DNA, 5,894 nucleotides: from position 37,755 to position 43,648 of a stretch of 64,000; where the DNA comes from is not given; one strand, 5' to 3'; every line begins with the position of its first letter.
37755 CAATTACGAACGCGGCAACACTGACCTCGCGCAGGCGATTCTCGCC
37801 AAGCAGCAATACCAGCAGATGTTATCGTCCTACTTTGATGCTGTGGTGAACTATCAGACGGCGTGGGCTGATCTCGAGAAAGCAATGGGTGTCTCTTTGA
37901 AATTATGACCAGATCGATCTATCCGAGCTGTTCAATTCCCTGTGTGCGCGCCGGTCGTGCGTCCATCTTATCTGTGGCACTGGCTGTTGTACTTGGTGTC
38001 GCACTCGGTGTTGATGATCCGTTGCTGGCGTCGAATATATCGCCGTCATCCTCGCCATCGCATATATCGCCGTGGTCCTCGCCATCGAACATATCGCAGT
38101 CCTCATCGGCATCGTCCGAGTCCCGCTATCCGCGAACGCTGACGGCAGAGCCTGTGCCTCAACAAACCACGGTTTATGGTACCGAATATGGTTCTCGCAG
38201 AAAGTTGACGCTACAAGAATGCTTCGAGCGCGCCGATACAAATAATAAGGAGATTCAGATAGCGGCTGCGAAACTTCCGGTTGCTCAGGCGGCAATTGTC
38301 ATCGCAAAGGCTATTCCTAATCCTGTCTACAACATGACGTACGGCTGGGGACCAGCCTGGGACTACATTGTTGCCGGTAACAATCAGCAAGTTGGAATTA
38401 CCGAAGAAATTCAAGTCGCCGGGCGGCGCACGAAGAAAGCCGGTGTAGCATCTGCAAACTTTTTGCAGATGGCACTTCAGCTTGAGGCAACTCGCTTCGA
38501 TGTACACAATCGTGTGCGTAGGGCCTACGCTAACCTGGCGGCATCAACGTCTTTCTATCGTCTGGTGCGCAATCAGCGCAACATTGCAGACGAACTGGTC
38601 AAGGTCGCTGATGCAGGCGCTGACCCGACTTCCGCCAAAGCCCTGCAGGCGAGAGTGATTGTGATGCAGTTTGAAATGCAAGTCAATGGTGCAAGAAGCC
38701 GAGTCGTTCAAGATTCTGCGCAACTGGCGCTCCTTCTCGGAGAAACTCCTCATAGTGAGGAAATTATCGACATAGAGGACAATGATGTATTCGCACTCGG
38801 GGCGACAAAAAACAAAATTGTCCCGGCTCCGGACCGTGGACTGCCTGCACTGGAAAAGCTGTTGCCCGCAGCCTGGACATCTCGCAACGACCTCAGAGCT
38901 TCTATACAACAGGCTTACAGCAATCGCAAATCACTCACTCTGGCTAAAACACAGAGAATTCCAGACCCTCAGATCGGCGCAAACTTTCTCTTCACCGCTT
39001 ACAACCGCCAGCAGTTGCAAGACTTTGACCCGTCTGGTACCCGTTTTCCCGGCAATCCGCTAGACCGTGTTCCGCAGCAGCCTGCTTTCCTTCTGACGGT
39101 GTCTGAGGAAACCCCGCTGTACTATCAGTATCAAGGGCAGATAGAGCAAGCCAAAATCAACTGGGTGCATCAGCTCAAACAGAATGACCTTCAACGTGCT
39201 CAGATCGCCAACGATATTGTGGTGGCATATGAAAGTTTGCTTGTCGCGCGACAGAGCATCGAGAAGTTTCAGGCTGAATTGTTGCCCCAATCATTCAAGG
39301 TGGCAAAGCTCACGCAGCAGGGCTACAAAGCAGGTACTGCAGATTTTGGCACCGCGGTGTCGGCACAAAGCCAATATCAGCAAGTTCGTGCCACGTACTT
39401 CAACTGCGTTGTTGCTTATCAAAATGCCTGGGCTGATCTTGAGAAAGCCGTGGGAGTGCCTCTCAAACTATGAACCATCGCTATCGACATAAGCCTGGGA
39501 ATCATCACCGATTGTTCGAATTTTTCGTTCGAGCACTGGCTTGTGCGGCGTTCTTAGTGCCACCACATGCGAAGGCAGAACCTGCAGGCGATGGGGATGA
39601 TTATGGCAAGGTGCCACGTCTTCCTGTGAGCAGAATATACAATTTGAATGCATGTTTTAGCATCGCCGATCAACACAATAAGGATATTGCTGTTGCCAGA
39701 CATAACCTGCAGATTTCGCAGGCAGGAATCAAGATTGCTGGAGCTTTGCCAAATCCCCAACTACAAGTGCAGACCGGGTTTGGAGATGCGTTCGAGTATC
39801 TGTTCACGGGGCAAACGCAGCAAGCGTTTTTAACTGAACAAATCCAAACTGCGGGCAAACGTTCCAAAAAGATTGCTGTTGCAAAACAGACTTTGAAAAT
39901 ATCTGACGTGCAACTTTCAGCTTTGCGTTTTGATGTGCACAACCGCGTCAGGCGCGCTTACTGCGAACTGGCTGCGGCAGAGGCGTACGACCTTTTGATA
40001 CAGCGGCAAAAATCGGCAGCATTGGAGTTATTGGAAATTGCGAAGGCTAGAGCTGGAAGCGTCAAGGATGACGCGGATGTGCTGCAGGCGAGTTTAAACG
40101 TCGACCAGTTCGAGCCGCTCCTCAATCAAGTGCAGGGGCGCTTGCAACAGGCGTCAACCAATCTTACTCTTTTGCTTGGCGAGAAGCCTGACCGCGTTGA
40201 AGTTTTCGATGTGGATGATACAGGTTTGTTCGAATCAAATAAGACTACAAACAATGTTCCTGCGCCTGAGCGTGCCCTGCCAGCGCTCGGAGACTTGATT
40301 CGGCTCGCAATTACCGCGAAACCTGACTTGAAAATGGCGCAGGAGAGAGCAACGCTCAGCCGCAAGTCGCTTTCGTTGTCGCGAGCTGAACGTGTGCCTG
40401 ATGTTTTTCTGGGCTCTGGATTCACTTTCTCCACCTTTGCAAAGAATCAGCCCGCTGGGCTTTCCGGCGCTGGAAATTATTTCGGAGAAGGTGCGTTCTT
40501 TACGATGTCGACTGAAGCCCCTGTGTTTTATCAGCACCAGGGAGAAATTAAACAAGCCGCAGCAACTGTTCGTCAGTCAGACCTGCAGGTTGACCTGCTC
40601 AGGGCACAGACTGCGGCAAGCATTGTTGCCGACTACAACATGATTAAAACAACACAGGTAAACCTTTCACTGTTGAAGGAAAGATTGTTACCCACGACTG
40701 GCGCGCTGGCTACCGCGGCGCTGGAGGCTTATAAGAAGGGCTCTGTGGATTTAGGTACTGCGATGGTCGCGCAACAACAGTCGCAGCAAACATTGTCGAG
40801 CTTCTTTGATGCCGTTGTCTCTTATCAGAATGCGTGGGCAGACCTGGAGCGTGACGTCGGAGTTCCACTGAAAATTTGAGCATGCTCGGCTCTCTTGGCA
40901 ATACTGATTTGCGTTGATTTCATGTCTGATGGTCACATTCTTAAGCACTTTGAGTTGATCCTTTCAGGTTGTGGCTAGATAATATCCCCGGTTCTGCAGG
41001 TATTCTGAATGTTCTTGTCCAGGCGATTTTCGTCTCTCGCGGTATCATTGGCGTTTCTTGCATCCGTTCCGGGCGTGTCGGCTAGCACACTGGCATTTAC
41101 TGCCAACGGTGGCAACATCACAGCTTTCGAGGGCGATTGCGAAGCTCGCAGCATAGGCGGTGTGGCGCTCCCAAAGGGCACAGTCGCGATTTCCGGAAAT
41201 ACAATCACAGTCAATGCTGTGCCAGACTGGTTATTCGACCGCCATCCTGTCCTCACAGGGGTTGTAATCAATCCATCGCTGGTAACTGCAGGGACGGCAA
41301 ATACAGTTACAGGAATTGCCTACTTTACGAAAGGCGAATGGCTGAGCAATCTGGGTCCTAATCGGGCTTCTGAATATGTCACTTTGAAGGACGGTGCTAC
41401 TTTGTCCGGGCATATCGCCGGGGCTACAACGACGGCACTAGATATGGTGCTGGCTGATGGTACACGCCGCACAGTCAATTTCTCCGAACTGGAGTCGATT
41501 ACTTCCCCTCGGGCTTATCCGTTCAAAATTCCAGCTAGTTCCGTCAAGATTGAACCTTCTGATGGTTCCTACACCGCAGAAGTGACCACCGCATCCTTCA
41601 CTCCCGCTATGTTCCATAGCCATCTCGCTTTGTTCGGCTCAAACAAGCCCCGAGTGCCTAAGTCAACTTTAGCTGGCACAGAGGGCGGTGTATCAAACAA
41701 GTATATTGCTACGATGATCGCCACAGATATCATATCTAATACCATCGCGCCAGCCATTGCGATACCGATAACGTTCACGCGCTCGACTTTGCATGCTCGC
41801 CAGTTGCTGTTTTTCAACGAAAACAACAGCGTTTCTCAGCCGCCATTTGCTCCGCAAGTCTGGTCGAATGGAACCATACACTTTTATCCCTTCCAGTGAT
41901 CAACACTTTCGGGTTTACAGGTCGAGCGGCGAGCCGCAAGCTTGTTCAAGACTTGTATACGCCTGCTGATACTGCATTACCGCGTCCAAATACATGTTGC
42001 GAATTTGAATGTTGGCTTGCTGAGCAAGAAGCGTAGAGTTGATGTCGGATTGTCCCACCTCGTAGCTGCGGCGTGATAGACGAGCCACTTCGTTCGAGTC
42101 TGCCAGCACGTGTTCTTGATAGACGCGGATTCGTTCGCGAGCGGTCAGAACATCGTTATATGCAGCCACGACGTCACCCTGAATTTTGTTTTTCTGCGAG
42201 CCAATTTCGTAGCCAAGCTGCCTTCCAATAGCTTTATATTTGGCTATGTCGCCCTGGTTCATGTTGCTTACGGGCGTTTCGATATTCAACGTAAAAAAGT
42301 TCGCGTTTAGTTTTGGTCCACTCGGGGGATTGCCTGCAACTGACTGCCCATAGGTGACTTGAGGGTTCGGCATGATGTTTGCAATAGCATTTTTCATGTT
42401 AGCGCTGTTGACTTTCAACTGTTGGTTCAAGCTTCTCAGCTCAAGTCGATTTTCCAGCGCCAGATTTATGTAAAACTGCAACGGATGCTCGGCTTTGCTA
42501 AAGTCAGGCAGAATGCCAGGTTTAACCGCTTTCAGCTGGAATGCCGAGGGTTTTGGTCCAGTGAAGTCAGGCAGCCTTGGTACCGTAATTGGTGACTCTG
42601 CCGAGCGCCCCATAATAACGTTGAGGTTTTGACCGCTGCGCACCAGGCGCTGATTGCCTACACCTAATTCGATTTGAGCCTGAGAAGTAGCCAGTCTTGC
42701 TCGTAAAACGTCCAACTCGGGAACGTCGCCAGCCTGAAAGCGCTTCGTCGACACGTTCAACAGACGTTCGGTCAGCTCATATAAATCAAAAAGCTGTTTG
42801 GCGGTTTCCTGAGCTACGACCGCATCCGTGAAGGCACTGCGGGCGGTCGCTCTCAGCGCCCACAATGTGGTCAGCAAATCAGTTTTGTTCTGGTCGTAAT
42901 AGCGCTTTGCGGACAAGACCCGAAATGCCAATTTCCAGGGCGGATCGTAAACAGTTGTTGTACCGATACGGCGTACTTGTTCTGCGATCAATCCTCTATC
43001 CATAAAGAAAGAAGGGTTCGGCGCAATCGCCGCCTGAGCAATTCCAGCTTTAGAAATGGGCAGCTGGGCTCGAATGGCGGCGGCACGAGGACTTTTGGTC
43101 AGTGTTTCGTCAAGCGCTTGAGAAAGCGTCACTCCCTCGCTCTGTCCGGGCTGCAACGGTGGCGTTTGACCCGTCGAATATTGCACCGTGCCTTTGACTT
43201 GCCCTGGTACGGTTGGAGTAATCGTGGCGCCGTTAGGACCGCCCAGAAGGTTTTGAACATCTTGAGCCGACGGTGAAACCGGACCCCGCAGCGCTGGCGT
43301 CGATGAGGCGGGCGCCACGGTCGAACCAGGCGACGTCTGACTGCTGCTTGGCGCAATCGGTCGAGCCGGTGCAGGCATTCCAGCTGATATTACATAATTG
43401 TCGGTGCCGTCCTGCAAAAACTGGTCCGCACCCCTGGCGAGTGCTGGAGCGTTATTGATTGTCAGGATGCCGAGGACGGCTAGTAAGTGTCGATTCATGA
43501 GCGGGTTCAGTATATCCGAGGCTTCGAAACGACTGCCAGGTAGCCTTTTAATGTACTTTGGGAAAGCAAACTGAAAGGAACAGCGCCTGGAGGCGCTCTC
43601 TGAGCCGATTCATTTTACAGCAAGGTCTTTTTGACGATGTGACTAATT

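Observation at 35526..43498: Three translationally coupled TolC-like paralogues plus a fourth, with no pump partners: possible heteromeric outer-membrane channel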

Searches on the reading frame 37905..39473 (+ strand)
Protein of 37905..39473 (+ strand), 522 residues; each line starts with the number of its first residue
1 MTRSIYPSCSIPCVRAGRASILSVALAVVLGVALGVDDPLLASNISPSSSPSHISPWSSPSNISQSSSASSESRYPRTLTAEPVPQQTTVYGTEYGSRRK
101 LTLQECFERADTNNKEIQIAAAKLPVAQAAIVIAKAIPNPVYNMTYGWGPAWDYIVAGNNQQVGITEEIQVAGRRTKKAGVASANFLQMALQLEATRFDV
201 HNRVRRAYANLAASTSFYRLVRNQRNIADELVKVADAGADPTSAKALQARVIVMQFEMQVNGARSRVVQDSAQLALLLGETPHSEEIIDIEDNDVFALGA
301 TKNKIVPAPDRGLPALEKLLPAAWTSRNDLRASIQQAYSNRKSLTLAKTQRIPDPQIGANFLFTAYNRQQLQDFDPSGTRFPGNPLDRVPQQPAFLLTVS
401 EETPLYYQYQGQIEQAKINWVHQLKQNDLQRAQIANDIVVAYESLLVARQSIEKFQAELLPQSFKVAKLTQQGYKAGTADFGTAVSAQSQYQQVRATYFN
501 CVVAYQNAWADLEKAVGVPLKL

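Call 3: search_protein_families(library=pfam, proteins=[window:37905-39473:+], max_evalue=0.01)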
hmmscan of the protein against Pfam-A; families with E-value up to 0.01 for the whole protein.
window:37905-39473:+ (522 aa): 1 family
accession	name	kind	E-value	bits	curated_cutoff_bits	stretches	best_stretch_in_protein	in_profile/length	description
PF02321.23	OEP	-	1.1e-27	97.5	22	2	319-517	4-187/187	Outer membrane efflux protein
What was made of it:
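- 37905..39473 (+): OMF-B, the position-2 paralogue (522 aa). It has a longer extracellular loop L2 and an S/P-rich N-terminal linker. PF02321 x2, E = 1e-27 (call 3).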

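Call 5: search_protein_families(library=ncbifam, proteins=[window:37905-39473:+], max_evalue=0.01)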
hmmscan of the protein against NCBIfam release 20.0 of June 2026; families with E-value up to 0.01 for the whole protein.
window:37905-39473:+ (522 aa): 3 families
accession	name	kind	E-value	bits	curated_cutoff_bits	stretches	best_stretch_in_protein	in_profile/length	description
TIGR01845.1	outer_NodT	subfamily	8.9e-09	34.7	210.05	1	314-500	57-232/460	efflux transporter outer membrane subunit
NF045679.1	DiMtlExpIhpA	equivalog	1.4e-06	27.2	650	1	394-522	290-418/424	divalent metal ion exporter subunit IhpA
TIGR01844.1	type_I_sec_TolC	subfamily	0.0002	20.5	225.15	1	100-518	2-399/414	TolC family outer membrane protein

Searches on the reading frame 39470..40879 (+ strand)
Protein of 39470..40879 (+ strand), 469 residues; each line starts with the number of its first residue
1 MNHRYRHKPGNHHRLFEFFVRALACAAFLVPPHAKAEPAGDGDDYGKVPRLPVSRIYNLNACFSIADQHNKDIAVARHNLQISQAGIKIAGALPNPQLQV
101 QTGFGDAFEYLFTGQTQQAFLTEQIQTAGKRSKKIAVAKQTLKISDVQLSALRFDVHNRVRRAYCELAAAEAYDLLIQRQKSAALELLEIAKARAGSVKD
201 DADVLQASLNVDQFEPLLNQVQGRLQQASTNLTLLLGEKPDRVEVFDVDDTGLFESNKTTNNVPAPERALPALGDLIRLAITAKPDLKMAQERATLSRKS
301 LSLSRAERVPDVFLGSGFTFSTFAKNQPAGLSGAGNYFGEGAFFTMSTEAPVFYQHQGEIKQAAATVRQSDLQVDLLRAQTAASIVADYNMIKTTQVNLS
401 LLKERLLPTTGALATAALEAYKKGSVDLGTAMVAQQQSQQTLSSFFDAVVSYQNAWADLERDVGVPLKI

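Call 3: search_protein_families(library=pfam, proteins=[window:39470-40879:+], max_evalue=0.01)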
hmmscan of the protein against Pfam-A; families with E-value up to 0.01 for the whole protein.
window:39470-40879:+ (469 aa): 1 family
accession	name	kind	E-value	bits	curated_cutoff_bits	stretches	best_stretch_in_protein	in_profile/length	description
PF02321.23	OEP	-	2e-28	99.9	22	2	275-461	3-184/187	Outer membrane efflux protein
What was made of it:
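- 39470..40879 (+): OMF-C, the position-3 paralogue (469 aa). PF02321 x2, E = 2e-28 (call 3).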

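Call 5: search_protein_families(library=ncbifam, proteins=[window:39470-40879:+], max_evalue=0.01)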
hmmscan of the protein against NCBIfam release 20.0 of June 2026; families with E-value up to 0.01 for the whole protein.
window:39470-40879:+ (469 aa): 3 families
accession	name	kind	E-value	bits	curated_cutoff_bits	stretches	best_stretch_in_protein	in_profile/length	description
TIGR01845.1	outer_NodT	subfamily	6.2e-16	58.3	210.05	2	59-245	59-257/460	efflux transporter outer membrane subunit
TIGR01844.1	type_I_sec_TolC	subfamily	2.2e-13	50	225.15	1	58-424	4-354/414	TolC family outer membrane protein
NF045679.1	DiMtlExpIhpA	equivalog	5.5e-08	31.9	650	1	57-468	31-417/424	divalent metal ion exporter subunit IhpA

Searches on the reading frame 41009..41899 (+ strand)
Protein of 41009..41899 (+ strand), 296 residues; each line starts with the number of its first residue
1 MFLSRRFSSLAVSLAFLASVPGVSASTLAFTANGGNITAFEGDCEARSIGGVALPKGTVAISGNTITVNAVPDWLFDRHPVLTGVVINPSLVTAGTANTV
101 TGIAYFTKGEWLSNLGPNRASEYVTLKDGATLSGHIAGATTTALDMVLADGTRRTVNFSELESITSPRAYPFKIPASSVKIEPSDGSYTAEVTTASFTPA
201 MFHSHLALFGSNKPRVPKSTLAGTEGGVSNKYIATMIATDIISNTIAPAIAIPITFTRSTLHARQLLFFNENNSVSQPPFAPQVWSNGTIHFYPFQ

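Call 3: search_protein_families(library=pfam, proteins=[window:41009-41899:+], max_evalue=0.01)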
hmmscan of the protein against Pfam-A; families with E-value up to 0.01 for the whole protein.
window:41009-41899:+ (296 aa): 0 families
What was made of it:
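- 41009..41899 (+): U2: secreted beta-rich protein with a C-terminal hydrophobic helix. It is the conserved neighbour of OMF-D, not of the triplet. No Pfam hit (call 3).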

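Call 5: search_protein_families(library=ncbifam, proteins=[window:41009-41899:+], max_evalue=0.01)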
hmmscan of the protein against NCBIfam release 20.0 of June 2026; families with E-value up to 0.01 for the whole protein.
window:41009-41899:+ (296 aa): 2 families
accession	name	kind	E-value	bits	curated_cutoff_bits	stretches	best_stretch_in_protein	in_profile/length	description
NF047433.1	Lepto_7_Nterm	domain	0.0021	17.8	43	1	120-164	14-58/63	LA_0442/LA_0875 N-terminal domain-containing protein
TIGR02603.1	CxxCH_TIGR02603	domain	0.0024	17.9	68.15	1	121-165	60-104/134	putative heme-binding domain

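Call 43: find_homologous_proteins(query=window:41009-41899:+, max_evalue=0.001)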
Query window:41009-41899:+ (296 aa): 64 proteins with E <= 0.001 among 3707 candidates.
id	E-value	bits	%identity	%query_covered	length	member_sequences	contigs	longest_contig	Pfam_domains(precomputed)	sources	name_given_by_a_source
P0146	1.5e-187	640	100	100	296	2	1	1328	-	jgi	jgi:hypothetical protein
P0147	6.7e-164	563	85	100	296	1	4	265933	-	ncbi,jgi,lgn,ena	jgi:hypothetical protein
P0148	2.9e-162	557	84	100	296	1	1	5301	-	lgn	-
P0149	9.9e-157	539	83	100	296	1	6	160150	-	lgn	-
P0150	1.2e-154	532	83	99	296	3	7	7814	-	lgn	-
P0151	1.0e-152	526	81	100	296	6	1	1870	-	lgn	-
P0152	8.5e-141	487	76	98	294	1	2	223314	-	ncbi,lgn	ncbi:hypothetical protein BH10CYA1_BH10CYA1_21030 [soil metagenome]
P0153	2.6e-140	485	76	96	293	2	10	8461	-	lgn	-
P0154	2.8e-140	485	74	98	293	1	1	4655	-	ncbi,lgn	-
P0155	1.5e-139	483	76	93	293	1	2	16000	-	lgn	-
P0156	5.9e-139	481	76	96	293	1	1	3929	-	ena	-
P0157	1.5e-138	479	74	98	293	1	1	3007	-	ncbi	-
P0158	5.0e-134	465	73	99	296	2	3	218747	-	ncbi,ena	-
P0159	2.1e-133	463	72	99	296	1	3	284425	-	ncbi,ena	-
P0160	1.9e-130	453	72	96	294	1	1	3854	-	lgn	-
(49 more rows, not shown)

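Call 55: predict_structure(alignment_id=A4)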
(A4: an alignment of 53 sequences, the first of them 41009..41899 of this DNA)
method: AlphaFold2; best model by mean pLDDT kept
length: 296 residues; sequences in the alignment: 53
mean_pLDDT: 77.0   pTM: 0.63
mean pLDDT of the five models: 77.0, 76.2, 75.9, 73.5, 73.5
residues with pLDDT >= 90: 110; 70-90: 104; 50-70: 32; < 50: 50
segments of 3 or more residues with pLDDT < 50: 1-3, 18-23, 202-211, 226-236, 240-258
pLDDT, mean of each block of 10 residues (from residue 1): 51 51 67 83 91 92 94 86 94 86 93 85 92 93 93 94 91 89 82 83 45 74 51 48 40 43 78 83 85 74
secondary structure, 60 per line:
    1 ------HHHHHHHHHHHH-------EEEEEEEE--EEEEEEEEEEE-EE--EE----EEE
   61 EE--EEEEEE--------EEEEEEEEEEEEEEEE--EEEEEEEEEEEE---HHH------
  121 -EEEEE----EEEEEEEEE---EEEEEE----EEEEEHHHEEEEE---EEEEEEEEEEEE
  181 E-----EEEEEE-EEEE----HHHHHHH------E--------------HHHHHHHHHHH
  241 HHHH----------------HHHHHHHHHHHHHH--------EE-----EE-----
elements in order: H7-18 E26-33 E36-46 E58-62 E65-70 E79-94 E97-108 E122-126 E131-139 E143-148 E153-157 E161-165 E169-181 E187-192 E194-197 H202-208 H230-244 H261-274
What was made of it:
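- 41009..41899 (+): AF2 pLDDT 77, beta domain at residues 26-197 (call 55).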

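Call 58: fold_search(model_id=the predicted structure, library=pdb)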
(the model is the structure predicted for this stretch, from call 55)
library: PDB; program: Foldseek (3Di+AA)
matches with E <= 10: 1351; with E <= 0.001: 0
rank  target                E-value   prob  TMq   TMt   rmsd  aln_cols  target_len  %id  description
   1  3qsu_E                7.0e-03  1.00  0.17  0.76   2.7        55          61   16  Structure of Staphylococcus aureus Hfq in complex with A7 RNA (released 2012-09-12)
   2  1kq2_H                9.1e-03  1.00  0.17  0.73   2.7        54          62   17  Crystal Structure of an Hfq-RNA Complex (released 2002-07-05)
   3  2jad                  1.3e-02  0.14  0.13  0.12  22.6       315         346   12  Yellow fluorescent protein - glutaredoxin fusion protein (released 2006-12-20)
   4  6gwk_R                1.5e-02  1.00  0.16  0.62  10.0        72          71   17  The crystal structure of Hfq from Caulobacter crescentus (released 2019-05-22)
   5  9ebw_D                1.5e-02  0.15  0.08  0.06  19.2       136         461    9  Chimeric fluorescence biosensor formed from a lactate-binding protein and GFP, bound to lactate (released 2025-03-19)
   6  6gwk_C                2.0e-02  1.00  0.16  0.63  10.0        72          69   17  The crystal structure of Hfq from Caulobacter crescentus (released 2019-05-22)
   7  6gwk_M                2.1e-02  1.00  0.16  0.66   9.6        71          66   17  The crystal structure of Hfq from Caulobacter crescentus (released 2019-05-22)
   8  3hfo_A                2.2e-02  1.00  0.17  0.70   2.7        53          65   21  Crystal Structure of an Hfq protein from Synechocystis sp. (released 2009-07-14)
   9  7a7y                  2.2e-02  0.15  0.12  0.14  19.4       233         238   13  rsGreen0.7-F145Q in the green-on state (released 2021-02-17)
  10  3hfo_B                2.4e-02  1.00  0.17  0.69   2.7        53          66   21  Crystal Structure of an Hfq protein from Synechocystis sp. (released 2009-07-14)
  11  3m4g_J                2.4e-02  1.00  0.16  0.61   3.4        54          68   18  H57A HFQ from Pseudomonas Aeruginosa (released 2010-07-28)
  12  7a8h_B                2.4e-02  0.13  0.11  0.13  19.6       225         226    9  rsGreen0.7-K206A-H148S in the green-on state (released 2021-02-17)
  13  9ebw_B                2.5e-02  0.18  0.09  0.06  18.6       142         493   10  Chimeric fluorescence biosensor formed from a lactate-binding protein and GFP, bound to lactate (released 2025-03-19)
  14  2qle_A                2.5e-02  0.13  0.11  0.14  19.8       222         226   11  GFP/S205V mutant (released 2008-02-12)
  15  9ebw_C                2.5e-02  0.13  0.09  0.06  19.1       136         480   10  Chimeric fluorescence biosensor formed from a lactate-binding protein and GFP, bound to lactate (released 2025-03-19)
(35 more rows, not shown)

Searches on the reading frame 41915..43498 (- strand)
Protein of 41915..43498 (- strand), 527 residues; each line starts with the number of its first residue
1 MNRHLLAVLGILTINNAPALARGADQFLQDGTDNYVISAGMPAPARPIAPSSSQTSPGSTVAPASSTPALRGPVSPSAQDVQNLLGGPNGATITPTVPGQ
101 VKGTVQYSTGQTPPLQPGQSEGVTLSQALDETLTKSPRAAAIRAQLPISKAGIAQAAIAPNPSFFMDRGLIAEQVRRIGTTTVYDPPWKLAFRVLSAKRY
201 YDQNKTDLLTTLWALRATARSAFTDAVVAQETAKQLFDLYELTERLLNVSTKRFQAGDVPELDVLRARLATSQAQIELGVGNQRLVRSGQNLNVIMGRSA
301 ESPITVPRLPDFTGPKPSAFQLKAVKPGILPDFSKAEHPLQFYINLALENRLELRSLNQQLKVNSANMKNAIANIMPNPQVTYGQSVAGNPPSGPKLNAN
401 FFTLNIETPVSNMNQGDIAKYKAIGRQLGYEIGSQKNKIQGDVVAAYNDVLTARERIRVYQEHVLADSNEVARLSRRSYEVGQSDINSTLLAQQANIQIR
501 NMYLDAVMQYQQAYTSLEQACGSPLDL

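Call 3: search_protein_families(library=pfam, proteins=[window:41915-43498:-], max_evalue=0.01)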
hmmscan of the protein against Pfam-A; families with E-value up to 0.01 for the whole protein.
window:41915-43498:- (527 aa): 1 family
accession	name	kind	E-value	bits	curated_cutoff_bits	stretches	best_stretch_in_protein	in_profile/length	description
PF02321.23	OEP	-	8.1e-25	88.2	22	2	340-520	1-185/187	Outer membrane efflux protein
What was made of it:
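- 41915..43498 (-): OMF-D, a fourth and distant OEP paralogue (527 aa). PF02321 x2, E = 8e-25 (call 3).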

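Call 5: search_protein_families(library=ncbifam, proteins=[window:41915-43498:-], max_evalue=0.01)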
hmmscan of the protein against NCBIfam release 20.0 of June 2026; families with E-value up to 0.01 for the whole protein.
window:41915-43498:- (527 aa): 4 families
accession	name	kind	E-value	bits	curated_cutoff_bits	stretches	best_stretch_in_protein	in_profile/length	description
TIGR01844.1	type_I_sec_TolC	subfamily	7.6e-10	38.3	225.15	1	188-522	85-398/414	TolC family outer membrane protein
TIGR01845.1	outer_NodT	subfamily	6.1e-07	28.6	210.05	1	205-302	157-254/460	efflux transporter outer membrane subunit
NF045679.1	DiMtlExpIhpA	equivalog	1.1e-05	24.3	650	0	217-315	135-232/424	divalent metal ion exporter subunit IhpA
NF052390.1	efflux_OMP_AbuO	equivalog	0.0055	15.5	700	1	429-517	339-426/447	multidrug efflux outer membrane protein AbuO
